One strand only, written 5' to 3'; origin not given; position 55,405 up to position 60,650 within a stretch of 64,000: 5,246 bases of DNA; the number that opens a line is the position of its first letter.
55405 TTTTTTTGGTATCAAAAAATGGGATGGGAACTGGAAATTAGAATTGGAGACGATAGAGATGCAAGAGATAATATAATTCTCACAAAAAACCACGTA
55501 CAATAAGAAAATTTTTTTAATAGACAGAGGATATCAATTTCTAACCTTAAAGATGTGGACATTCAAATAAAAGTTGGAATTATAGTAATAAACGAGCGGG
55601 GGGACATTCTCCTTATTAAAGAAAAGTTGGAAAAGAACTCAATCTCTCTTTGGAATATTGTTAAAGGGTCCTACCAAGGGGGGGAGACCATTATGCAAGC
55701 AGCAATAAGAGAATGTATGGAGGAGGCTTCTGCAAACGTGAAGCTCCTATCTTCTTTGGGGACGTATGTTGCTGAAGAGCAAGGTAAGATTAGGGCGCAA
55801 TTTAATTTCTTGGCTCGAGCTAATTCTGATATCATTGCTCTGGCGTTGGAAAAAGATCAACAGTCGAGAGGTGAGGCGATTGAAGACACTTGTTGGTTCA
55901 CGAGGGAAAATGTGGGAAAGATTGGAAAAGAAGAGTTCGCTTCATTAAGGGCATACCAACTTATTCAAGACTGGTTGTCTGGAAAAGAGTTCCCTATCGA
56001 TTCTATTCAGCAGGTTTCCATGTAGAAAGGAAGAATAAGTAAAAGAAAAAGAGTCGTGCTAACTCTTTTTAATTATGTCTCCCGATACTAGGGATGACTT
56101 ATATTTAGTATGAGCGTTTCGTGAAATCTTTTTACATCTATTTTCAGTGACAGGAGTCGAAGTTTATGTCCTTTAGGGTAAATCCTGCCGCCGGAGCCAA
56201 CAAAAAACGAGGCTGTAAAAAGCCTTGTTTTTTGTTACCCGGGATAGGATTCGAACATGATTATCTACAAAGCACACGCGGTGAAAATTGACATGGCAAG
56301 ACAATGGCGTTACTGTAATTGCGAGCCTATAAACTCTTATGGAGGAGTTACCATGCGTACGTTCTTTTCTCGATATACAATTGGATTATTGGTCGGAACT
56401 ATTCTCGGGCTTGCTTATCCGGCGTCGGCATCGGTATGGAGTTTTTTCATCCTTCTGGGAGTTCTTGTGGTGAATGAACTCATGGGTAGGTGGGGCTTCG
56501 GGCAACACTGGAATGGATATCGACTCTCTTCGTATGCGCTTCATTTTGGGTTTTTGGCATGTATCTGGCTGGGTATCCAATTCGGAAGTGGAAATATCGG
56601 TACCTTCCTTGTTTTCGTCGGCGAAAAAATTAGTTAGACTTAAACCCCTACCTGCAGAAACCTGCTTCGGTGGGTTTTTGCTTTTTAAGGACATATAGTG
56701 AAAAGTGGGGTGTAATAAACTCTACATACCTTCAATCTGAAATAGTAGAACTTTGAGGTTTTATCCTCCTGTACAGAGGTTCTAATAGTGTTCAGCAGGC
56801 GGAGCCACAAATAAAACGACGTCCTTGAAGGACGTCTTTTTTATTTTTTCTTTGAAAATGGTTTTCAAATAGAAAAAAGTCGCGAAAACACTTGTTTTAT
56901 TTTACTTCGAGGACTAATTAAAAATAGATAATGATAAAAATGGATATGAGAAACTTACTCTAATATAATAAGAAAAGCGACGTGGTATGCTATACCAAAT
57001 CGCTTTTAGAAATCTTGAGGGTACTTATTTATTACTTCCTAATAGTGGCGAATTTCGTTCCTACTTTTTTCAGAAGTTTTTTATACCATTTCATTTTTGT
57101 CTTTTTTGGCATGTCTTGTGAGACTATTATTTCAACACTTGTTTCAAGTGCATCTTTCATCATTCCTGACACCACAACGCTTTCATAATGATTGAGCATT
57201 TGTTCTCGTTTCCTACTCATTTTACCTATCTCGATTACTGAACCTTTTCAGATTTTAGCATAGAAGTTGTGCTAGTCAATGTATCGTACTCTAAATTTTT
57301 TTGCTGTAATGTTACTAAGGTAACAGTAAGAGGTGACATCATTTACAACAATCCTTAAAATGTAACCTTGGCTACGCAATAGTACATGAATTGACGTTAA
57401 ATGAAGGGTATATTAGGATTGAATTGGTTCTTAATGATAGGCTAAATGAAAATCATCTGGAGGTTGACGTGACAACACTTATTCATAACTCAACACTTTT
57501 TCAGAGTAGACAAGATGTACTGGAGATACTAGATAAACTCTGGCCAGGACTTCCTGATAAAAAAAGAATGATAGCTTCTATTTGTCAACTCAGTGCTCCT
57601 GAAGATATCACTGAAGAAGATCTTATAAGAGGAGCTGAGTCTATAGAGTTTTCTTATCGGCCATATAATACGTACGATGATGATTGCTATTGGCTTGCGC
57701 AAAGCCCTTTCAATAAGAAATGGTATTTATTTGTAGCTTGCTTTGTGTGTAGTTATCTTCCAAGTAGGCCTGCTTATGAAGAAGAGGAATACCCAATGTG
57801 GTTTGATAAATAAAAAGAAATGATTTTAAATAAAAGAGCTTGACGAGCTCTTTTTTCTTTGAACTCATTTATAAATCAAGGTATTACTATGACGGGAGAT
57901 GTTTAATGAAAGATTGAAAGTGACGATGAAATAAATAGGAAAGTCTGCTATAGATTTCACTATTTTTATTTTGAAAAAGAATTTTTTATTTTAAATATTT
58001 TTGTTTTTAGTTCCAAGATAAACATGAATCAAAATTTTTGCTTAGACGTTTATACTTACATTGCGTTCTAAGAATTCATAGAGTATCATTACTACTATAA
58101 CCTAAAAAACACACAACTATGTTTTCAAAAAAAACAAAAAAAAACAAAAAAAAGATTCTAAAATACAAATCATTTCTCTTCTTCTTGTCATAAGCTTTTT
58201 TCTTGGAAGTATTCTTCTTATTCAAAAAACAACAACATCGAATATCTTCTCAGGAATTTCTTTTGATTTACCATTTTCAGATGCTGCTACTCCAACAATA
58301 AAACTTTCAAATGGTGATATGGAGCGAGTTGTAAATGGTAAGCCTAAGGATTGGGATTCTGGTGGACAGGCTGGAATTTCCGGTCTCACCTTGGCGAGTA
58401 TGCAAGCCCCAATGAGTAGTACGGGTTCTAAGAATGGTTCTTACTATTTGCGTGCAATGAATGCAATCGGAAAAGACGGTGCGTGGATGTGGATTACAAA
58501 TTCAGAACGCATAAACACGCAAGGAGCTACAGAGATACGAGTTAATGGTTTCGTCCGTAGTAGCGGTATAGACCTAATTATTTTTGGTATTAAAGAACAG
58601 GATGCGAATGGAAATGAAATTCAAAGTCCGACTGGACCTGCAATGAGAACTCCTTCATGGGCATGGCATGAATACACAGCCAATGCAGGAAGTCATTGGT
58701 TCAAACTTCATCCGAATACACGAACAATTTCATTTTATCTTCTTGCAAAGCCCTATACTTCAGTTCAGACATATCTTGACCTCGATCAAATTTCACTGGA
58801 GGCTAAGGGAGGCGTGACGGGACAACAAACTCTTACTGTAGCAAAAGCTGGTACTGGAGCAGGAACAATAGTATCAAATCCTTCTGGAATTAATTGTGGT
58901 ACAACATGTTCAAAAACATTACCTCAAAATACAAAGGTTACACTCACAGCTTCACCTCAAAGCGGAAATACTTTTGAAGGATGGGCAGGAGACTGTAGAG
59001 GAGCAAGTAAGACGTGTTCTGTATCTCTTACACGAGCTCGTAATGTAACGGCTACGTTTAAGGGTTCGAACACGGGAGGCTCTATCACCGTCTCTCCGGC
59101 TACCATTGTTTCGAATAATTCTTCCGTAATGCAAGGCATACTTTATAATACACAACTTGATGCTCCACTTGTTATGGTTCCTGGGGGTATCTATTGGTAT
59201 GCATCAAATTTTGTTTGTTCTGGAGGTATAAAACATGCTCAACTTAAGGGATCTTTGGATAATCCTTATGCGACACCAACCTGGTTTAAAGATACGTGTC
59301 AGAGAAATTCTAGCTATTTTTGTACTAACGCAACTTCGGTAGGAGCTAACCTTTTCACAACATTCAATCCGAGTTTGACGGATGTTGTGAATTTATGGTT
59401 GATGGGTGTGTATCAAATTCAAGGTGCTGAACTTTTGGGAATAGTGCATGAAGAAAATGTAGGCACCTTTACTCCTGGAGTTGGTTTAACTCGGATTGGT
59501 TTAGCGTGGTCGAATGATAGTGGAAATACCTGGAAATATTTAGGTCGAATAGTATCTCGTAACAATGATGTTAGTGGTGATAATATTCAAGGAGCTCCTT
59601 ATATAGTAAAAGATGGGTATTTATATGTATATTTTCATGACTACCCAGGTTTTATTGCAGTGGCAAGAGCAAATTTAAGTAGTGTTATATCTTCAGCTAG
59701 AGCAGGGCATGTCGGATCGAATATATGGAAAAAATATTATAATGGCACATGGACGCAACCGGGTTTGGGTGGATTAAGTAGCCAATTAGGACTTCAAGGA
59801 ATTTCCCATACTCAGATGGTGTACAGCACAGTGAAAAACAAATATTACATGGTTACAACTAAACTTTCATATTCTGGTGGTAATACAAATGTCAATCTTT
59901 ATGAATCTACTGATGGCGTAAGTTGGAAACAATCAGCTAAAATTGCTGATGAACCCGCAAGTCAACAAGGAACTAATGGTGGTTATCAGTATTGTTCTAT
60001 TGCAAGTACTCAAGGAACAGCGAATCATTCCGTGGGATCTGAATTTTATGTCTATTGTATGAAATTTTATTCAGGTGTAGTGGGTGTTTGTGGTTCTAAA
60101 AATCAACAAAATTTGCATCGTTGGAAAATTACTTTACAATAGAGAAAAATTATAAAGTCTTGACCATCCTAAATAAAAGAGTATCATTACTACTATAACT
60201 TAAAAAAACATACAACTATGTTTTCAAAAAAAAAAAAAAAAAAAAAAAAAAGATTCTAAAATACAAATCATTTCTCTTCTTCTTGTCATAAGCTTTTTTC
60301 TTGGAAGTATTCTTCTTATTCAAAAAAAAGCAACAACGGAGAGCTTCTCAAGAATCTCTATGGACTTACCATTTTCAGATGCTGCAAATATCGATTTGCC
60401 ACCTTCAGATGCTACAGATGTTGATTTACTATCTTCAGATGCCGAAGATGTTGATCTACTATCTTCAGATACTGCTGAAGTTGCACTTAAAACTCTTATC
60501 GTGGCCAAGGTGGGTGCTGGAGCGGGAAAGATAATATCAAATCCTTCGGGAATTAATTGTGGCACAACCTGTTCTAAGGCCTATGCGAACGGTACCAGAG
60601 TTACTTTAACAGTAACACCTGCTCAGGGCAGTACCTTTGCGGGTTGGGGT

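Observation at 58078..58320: Paralog-1 leader: upstream ATG separated from the signal-anchor coding frame by an interrupted poly-A tract (A8-C-A9-C-A8), out of frame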

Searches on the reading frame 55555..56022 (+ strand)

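Call 16: search_protein_families(library=pfam, proteins=[window:55555-56022:+], max_evalue=0.01)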
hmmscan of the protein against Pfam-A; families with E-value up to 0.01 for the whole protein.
window:55555-56022:+ (156 aa): 1 family
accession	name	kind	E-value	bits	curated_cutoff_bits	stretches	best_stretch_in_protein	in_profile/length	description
PF00293.34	NUDIX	-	9.1e-15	55.3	21.1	1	4-126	3-123/134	NUDIX domain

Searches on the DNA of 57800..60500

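Call 70: search_rna_families(source=window, start=57800, end=60500, threshold=evalue, max_evalue=1)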
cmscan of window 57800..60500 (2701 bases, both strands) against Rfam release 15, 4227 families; matches with E-value up to 1: 0.
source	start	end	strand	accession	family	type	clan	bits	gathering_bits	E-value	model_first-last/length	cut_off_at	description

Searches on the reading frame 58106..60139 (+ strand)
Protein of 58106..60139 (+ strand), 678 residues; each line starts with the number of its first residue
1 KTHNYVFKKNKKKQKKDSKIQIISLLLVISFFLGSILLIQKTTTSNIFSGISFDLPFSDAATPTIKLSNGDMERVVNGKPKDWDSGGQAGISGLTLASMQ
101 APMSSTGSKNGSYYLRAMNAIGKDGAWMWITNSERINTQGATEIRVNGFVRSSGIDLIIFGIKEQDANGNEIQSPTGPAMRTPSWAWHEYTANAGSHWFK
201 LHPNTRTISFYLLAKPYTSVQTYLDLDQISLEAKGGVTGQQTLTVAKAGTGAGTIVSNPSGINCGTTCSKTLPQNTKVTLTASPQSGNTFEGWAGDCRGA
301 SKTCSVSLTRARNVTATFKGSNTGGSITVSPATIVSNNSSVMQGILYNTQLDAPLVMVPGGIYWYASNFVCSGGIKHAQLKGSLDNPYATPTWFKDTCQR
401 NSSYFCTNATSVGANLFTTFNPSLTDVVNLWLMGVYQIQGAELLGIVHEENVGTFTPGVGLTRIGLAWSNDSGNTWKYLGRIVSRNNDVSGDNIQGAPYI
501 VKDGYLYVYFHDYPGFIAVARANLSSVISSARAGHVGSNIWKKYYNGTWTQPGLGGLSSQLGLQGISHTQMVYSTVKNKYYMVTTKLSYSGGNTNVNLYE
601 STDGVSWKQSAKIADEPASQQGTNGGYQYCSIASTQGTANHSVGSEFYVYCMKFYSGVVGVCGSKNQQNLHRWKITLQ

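Call 10: find_encoding_contigs(protein=window:58319-60139:+, flank=10000, max_places=10)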
Protein window:58319-60139:+ (607 aa): no gene with exactly this product is on record in the collection.

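Call 16: search_protein_families(library=pfam, proteins=[window:58106-60139:+], max_evalue=0.01)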
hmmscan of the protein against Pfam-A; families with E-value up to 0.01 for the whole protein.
window:58106-60139:+ (678 aa): 1 family
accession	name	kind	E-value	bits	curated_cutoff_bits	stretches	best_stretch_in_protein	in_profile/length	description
PF18998.6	Flg_new_2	-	2e-10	41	23.6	1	266-319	13-70/73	Divergent InlB B-repeat domain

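Call 61: search_solved_structures(query=window:58319-60139:+, max_evalue=0.1)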
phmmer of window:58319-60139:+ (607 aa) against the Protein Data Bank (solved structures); distinct sequences matched with E-value up to 0.1: 0.

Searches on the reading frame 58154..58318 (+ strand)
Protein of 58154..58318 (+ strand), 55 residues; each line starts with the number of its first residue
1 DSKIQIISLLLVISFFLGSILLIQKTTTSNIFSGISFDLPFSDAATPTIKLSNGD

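Call 31: search_protein_representatives(protein=window:58154-58318:+)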
Query: 55 residues. Proteins with E-value up to 0.001 (for the whole library): 3; up to 1e-10: 0; up to 1e-30: 0. The best 3 are listed.
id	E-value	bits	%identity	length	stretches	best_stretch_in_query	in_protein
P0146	9.3e-07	44.2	47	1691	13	27-53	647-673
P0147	5.0e-04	35.8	30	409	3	13-52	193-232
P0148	7.4e-04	35.2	49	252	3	25-52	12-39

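Call 42: find_related_loci(query=A2, collection=metagenome_contigs, flank=4000)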
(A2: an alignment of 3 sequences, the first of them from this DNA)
Query A2 (55 aa) in metagenome_contigs; peptide patterns used: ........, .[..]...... (x = any residue, [..] = any of these).
220 stretches matched a pattern, but none encodes a relative of the query by tblastn (E <= 1e-3).

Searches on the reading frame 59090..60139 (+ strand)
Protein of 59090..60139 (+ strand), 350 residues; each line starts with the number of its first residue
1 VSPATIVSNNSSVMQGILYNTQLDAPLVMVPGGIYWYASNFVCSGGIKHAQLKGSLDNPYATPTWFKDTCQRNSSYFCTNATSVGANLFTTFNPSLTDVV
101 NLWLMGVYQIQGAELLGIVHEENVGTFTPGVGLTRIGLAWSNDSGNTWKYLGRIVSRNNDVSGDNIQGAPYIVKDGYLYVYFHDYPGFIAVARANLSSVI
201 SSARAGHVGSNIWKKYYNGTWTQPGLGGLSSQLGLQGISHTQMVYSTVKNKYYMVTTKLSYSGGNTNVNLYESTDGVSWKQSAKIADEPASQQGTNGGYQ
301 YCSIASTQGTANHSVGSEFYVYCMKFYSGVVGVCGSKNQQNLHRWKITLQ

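Call 71: search_protein_families(library=pfam, proteins=[window:59090-60139:+], max_evalue=1)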
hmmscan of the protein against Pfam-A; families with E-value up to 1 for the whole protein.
window:59090-60139:+ (350 aa): 2 families
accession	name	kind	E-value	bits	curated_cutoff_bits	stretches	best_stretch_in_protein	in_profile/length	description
PF13088.12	BNR_2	-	0.011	15.6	31.4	0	254-310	232-273/277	BNR repeat-like domain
PF14550.11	Peptidase_S78_2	-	0.24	11.9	24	1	238-307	53-121/126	Putative phage serine protease XkdF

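Call 79: predict_structure(alignment_id=A3)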
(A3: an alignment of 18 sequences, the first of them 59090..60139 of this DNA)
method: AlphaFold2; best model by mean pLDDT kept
length: 350 residues; sequences in the alignment: 18
mean_pLDDT: 85.7   pTM: 0.87
mean pLDDT of the five models: 85.7, 84.7, 84.6, 83.9, 83.6
residues with pLDDT >= 90: 171; 70-90: 141; 50-70: 31; < 50: 7
segments of 3 or more residues with pLDDT < 50: 129-132
pLDDT, mean of each block of 10 residues (from residue 1): 90 87 82 84 84 90 93 91 90 89 89 92 65 80 94 81 66 93 82 97 95 95 91 84 89 87 81 95 92 79 82 87 77 57 92
secondary structure, 60 per line:
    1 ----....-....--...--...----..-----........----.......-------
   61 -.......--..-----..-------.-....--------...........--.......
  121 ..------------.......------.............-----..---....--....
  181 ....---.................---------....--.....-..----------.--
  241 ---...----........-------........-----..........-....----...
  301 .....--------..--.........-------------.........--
elements in order: E5-8 H10-13 E21-23 E35-42 E47-53 E62-68 E89-92 E101-111 E114-122 E135-141 E148-157 E171-174 E177-184 E188-195 H196-204 E214-217 E220-224 E244-246 E251-258 E266-273 E279-288 H290-293 E298-305 E318-326 E340-348

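Call 81: fold_search(model_id=the predicted structure, library=pdb)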
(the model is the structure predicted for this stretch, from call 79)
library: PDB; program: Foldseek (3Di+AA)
matches with E <= 10: 746; with E <= 0.001: 279
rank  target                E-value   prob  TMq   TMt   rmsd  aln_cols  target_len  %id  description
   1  8ic1_A                1.4e-09  1.00  0.55  0.42   6.5       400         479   14  endo-alpha-D-arabinanase EndoMA1 D51N mutant from Microbacterium arabinogalactanolyticum in complex with arabinooligos (released 2023-08-16)
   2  2ya4_A                2.0e-09  1.00  0.46  0.36   6.2       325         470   11  Crystal structure of Streptococcus pneumoniae NanA (TIGR4) (released 2011-04-27)
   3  8hhv_A                2.1e-09  1.00  0.55  0.42   6.6       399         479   14  endo-alpha-D-arabinanase EndoMA1 from Microbacterium arabinogalactanolyticum (released 2023-08-16)
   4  2w20_B                3.8e-09  1.00  0.46  0.36   6.2       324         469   10  Structure of the catalytic domain of the native NanA sialidase from Streptococcus pneumoniae (released 2008-12-23)
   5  2vvz_A                3.8e-09  1.00  0.45  0.35   6.7       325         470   11  Structure of the catalytic domain of Streptococcus pneumoniae sialidase NanA (released 2008-06-24)
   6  2ya7_A                4.3e-09  1.00  0.46  0.36   6.6       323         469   10  Crystal structure of Streptococcus pneumoniae NanA (TIGR4) in complex with Zanamivir (released 2011-04-27)
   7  7a54_A                5.3e-09  1.00  0.46  0.36   6.4       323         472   10  Two copies of the catalytic domain of NanA sialidase from Streptococcus pneumoniae juxtaposed in the P212121 space gro (released 2020-11-18)
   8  8ub5                  6.1e-09  1.00  0.50  0.48   6.6       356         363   11  The Apo NanH structure from Clostridium perfringens (released 2024-09-04)
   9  6qzh                  6.8e-09  1.00  0.45  0.24   6.5       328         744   11  Structure of the human CC Chemokine Receptor 7 in complex with the intracellular allosteric antagonist Cmp2105 and the i (released 2019-09-04)
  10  2w20_A                7.6e-09  1.00  0.46  0.36   6.4       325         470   11  Structure of the catalytic domain of the native NanA sialidase from Streptococcus pneumoniae (released 2008-12-23)
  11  3h71_A                8.0e-09  1.00  0.44  0.35   6.6       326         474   11  Crystal structure of Streptococcus pneumoniae D39 neuraminidase A precursor (NanA) (released 2009-05-12)
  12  2ya7_B                1.2e-08  1.00  0.44  0.35   6.6       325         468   11  Crystal structure of Streptococcus pneumoniae NanA (TIGR4) in complex with Zanamivir (released 2011-04-27)
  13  3h71_B                1.2e-08  1.00  0.44  0.34  10.8       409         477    9  Crystal structure of Streptococcus pneumoniae D39 neuraminidase A precursor (NanA) (released 2009-05-12)
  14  9dku_A                1.6e-08  1.00  0.49  0.47   6.9       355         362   12  NanH sialidase from C. perfringens in complex with Sialyl LacNAc (released 2025-09-17)
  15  3k1u                  1.8e-08  1.00  0.53  0.58   6.1       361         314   10  Beta-xylosidase, family 43 glycosyl hydrolase from Clostridium acetobutylicum (released 2009-10-06)
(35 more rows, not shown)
